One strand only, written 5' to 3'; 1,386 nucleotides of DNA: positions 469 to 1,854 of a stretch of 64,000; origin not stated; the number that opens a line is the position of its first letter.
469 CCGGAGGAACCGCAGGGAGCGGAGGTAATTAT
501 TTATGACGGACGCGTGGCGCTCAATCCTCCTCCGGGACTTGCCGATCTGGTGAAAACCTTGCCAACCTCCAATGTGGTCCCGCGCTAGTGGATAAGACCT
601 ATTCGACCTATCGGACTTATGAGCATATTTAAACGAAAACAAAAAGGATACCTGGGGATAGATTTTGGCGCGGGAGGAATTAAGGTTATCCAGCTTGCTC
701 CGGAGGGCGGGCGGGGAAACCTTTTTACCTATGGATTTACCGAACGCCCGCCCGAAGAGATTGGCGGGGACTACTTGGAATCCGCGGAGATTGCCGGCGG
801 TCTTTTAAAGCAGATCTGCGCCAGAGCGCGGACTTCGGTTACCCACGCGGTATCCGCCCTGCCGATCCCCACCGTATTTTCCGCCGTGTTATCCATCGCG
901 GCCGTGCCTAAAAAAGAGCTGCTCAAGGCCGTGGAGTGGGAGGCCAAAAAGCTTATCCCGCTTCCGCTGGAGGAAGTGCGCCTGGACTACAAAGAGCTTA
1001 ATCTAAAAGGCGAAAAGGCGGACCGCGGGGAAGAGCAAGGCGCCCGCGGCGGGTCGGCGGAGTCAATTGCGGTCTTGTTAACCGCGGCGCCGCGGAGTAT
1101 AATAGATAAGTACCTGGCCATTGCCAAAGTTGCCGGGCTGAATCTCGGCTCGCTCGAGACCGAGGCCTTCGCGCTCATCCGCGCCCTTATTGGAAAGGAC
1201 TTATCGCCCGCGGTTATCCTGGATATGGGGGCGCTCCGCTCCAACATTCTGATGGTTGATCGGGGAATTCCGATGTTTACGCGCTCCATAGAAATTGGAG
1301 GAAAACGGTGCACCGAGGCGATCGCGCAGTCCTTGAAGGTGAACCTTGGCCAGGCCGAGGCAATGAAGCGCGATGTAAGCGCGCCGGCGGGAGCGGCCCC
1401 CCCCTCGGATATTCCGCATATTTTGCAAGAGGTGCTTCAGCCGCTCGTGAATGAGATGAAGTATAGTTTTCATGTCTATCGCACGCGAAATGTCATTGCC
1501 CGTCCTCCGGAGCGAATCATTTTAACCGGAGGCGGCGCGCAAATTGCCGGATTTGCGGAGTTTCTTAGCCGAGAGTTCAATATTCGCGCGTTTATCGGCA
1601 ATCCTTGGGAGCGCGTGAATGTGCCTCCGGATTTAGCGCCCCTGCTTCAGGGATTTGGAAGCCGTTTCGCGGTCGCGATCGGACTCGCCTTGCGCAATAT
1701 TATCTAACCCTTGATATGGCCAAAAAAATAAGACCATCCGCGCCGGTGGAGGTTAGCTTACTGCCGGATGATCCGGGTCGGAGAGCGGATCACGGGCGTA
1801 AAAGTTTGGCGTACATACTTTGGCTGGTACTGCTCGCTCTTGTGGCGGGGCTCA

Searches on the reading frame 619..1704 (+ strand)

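Call 62: search_protein_families(library=pfam, proteins=[window:619-1704:+], max_evalue=0.00001)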
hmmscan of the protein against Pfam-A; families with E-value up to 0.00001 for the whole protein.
window:619-1704:+ (362 aa): 2 families
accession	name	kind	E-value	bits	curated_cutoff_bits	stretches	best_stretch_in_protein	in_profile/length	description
PF11104.14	PilM_2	-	2.5e-35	122.5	27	1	13-360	1-339/340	Type IV pilus assembly protein PilM;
PF14450.12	FtsA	-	1.1e-12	48.8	31.8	1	199-330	1-113/127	Cell division protein FtsA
